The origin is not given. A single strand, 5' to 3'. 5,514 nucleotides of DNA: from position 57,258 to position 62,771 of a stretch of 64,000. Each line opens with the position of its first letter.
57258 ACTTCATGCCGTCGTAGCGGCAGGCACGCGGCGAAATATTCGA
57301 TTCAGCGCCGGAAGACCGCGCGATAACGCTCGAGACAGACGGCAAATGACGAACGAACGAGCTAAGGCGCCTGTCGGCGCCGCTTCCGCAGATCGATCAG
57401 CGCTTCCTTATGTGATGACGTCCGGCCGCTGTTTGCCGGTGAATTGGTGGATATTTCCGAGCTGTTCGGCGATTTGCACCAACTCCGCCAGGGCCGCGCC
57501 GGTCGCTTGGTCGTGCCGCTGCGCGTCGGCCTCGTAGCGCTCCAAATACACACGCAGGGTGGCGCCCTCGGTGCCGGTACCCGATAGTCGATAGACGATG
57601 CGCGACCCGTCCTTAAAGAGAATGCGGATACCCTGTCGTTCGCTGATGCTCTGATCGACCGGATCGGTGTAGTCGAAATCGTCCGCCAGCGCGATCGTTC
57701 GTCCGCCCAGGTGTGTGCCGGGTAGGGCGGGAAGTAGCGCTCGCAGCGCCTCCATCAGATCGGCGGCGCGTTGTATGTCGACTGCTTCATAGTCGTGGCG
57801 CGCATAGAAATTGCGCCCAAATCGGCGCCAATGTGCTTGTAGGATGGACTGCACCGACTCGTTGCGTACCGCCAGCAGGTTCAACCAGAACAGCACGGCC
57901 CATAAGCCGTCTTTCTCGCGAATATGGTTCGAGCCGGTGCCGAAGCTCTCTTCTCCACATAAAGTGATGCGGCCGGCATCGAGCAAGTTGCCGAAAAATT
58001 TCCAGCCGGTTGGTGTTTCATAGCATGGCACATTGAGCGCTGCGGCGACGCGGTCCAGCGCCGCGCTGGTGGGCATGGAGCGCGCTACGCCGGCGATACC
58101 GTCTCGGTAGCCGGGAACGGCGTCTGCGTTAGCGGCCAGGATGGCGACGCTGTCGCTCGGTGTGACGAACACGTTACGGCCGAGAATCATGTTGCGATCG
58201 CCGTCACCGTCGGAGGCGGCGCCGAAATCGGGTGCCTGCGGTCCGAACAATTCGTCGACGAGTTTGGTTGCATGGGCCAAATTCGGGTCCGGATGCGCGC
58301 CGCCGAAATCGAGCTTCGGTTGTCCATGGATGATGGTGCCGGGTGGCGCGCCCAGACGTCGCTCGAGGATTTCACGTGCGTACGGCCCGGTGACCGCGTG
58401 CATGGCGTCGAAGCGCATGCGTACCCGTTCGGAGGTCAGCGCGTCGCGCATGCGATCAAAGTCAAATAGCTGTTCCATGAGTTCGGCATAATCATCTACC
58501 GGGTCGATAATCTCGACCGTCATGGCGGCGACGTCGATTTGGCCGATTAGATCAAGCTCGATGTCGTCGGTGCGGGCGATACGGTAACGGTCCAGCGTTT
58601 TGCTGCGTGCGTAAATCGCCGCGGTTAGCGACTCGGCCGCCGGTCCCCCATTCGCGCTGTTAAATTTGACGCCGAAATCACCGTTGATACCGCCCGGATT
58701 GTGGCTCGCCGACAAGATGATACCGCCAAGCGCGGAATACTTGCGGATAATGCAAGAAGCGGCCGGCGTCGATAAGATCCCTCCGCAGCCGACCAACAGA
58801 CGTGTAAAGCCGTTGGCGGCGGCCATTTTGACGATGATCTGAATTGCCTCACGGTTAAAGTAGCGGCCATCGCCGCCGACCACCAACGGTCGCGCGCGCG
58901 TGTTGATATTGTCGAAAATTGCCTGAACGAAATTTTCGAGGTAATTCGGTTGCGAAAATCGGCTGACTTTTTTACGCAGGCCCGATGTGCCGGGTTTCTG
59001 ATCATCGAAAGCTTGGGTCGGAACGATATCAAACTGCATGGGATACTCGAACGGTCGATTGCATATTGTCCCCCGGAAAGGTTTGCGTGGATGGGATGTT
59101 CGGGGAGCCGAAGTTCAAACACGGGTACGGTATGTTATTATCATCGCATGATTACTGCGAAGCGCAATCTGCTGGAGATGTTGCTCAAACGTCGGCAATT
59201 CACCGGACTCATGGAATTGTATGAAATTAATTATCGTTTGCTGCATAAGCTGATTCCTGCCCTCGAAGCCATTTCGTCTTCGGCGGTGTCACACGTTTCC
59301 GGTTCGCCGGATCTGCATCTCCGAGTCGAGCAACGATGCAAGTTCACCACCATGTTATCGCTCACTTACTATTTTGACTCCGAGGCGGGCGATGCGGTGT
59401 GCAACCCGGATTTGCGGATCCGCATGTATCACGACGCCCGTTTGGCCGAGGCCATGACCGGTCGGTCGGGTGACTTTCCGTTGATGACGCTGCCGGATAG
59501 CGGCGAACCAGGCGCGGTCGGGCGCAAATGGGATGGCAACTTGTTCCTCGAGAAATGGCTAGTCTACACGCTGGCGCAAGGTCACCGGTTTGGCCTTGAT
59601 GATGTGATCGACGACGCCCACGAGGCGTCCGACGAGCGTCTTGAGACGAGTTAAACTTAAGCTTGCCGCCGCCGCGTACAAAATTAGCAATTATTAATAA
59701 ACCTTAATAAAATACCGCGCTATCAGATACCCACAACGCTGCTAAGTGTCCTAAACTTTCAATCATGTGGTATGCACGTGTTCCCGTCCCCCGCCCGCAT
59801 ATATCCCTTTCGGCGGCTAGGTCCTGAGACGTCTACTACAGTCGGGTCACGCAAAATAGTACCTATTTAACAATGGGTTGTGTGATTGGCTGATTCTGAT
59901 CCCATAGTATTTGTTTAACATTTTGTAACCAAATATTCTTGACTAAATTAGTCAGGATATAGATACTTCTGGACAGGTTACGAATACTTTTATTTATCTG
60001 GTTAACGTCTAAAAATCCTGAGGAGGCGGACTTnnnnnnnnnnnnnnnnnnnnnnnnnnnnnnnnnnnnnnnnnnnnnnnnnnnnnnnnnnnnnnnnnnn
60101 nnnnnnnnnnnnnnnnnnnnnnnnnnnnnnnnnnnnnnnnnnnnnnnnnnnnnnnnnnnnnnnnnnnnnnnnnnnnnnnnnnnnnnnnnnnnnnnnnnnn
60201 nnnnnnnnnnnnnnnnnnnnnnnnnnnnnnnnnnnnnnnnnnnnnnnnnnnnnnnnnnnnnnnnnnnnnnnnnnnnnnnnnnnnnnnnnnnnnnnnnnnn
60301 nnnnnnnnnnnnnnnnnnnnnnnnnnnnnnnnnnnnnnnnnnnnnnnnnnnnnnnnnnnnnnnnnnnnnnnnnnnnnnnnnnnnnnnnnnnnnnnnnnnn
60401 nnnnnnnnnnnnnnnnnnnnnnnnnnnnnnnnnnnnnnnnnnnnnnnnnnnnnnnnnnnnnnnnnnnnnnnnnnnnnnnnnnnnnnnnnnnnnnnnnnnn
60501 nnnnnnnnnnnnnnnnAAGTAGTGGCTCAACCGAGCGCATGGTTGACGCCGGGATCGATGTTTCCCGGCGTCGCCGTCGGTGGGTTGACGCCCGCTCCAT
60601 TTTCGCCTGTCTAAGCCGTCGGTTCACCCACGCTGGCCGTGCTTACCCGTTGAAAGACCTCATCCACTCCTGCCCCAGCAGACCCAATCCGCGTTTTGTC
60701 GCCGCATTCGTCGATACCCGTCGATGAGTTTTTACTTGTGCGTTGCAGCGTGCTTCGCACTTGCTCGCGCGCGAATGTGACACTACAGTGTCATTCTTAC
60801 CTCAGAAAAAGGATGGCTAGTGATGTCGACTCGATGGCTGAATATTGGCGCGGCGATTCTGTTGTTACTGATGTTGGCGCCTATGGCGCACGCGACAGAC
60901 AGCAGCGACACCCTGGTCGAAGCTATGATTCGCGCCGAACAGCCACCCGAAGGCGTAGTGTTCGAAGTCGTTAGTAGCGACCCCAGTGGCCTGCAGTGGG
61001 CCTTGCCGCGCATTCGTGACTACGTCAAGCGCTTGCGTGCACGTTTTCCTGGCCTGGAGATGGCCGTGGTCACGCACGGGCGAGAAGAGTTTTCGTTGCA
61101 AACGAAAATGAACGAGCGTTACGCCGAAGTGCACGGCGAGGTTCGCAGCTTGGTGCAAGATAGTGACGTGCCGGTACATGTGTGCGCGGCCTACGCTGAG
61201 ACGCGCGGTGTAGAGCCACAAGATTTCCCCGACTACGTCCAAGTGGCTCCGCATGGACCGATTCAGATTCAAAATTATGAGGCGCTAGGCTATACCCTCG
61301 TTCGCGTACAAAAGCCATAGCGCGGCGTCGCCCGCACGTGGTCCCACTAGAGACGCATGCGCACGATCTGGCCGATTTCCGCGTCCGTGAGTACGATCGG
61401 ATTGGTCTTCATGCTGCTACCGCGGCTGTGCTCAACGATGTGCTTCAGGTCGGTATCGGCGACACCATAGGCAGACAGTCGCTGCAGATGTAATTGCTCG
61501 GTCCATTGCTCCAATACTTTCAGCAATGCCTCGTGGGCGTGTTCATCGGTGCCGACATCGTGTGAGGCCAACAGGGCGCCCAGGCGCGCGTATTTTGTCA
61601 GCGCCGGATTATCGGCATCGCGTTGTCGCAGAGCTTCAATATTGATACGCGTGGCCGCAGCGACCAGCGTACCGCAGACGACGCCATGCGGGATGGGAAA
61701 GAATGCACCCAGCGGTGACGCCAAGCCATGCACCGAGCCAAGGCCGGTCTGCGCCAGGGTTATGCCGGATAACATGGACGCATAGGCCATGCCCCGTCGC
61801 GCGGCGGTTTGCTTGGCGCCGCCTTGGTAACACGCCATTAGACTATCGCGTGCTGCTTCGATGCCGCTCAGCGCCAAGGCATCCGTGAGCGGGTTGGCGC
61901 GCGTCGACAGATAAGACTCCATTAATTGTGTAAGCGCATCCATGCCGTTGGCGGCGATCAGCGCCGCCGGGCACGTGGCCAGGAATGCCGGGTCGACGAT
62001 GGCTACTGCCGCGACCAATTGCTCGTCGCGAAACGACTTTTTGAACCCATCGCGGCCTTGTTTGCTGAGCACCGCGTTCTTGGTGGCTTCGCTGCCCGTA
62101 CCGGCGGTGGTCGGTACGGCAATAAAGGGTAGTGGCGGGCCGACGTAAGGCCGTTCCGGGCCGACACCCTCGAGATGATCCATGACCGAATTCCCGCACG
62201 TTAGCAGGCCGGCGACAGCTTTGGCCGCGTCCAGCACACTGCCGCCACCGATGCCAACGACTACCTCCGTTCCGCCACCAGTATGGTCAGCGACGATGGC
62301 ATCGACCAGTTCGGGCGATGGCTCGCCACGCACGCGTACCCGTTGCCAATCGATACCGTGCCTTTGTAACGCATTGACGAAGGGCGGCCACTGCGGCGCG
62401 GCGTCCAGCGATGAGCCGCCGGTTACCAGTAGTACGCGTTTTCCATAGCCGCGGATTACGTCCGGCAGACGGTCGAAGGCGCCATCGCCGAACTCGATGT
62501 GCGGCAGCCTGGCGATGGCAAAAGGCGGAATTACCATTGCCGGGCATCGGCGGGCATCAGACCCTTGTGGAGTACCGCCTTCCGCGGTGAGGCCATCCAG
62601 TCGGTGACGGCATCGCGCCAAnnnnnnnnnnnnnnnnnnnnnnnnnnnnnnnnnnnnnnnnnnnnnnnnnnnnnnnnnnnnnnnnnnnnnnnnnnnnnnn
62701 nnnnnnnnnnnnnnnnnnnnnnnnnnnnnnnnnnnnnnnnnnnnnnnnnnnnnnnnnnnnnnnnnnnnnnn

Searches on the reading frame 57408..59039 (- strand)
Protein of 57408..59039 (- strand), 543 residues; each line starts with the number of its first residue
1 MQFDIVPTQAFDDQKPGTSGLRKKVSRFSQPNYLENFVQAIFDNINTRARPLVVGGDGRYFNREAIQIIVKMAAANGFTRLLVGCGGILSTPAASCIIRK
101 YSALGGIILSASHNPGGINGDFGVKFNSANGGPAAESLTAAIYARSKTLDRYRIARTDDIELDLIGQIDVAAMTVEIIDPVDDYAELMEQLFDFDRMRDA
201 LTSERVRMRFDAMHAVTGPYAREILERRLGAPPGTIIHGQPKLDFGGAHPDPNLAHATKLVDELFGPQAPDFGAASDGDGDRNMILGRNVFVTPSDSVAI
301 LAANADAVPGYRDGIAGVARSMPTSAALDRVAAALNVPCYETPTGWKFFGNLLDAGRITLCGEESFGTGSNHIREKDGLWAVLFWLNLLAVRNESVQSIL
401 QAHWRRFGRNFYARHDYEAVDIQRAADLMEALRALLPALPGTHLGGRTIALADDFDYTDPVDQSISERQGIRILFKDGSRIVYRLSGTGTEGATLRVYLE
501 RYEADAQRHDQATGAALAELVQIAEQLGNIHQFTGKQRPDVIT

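Call 28: search_protein_families(library=pfam, proteins=[window:57408-59039:-], max_evalue=0.00001)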
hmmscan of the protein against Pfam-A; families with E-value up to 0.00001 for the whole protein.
window:57408-59039:- (543 aa): 4 families
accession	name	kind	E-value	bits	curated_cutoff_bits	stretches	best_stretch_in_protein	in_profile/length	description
PF24947.1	PGM1_C_vert_fung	-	6.8e-46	156.4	27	1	409-540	1-138/138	Phosphoglucomutase-1, C-terminal domain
PF02878.22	PGM_PMM_I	-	2.6e-34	118.3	22.5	1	14-151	2-136/138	Phosphoglucomutase/phosphomannomutase, alpha/beta/alpha domain I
PF02880.22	PGM_PMM_III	-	5.1e-24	85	20.7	1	296-407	3-115/115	Phosphoglucomutase/phosphomannomutase, alpha/beta/alpha domain III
PF02879.22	PGM_PMM_II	-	1.9e-12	48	29.3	1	183-286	2-99/103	Phosphoglucomutase/phosphomannomutase, alpha/beta/alpha domain II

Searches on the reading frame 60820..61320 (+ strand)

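Call 28: search_protein_families(library=pfam, proteins=[window:60820-61320:+], max_evalue=0.00001)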
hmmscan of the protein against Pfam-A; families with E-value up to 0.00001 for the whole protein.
window:60820-61320:+ (166 aa): 0 families

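Call 67: search_protein_families(library=pfam, proteins=[window:60820-61320:+], max_evalue=0.5)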
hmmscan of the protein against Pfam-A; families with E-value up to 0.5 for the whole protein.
window:60820-61320:+ (166 aa): 2 families
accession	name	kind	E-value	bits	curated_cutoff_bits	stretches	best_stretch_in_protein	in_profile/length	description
PF02635.20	DsrE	-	0.017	15.8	22.7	1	80-160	33-113/116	DsrE/DsrF-like family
PF09321.15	DUF1978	-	0.25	11.1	25.4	1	64-117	118-172/244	Domain of unknown function (DUF1978)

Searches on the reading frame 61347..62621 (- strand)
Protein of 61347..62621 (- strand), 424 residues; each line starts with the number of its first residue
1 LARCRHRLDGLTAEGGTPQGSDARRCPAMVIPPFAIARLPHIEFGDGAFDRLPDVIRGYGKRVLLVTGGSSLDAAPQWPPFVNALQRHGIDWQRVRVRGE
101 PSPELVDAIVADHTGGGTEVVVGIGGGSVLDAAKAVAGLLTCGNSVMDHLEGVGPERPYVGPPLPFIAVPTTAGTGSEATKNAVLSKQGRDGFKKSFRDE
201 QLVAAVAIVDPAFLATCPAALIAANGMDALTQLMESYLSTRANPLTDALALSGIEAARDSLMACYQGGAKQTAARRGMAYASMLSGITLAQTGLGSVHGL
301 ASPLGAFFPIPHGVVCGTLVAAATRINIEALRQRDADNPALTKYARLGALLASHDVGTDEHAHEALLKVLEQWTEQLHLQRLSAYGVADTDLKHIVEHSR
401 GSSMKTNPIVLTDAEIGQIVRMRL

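Call 28: search_protein_families(library=pfam, proteins=[window:61347-62621:-], max_evalue=0.00001)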
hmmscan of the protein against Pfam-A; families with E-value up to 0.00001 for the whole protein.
window:61347-62621:- (424 aa): 3 families
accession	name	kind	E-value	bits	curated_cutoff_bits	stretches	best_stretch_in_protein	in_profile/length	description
PF00465.25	Fe-ADH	-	6.2e-42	143.5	31.3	1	41-211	3-168/168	Iron-containing alcohol dehydrogenase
PF25137.1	ADH_Fe_C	-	2.4e-33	115.9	27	1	223-421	2-191/194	Fe-containing alcohol dehydrogenase family, C-terminal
PF13685.12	Fe-ADH_2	-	9.1e-12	45.7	28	1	44-140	2-97/149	Iron-containing alcohol dehydrogenase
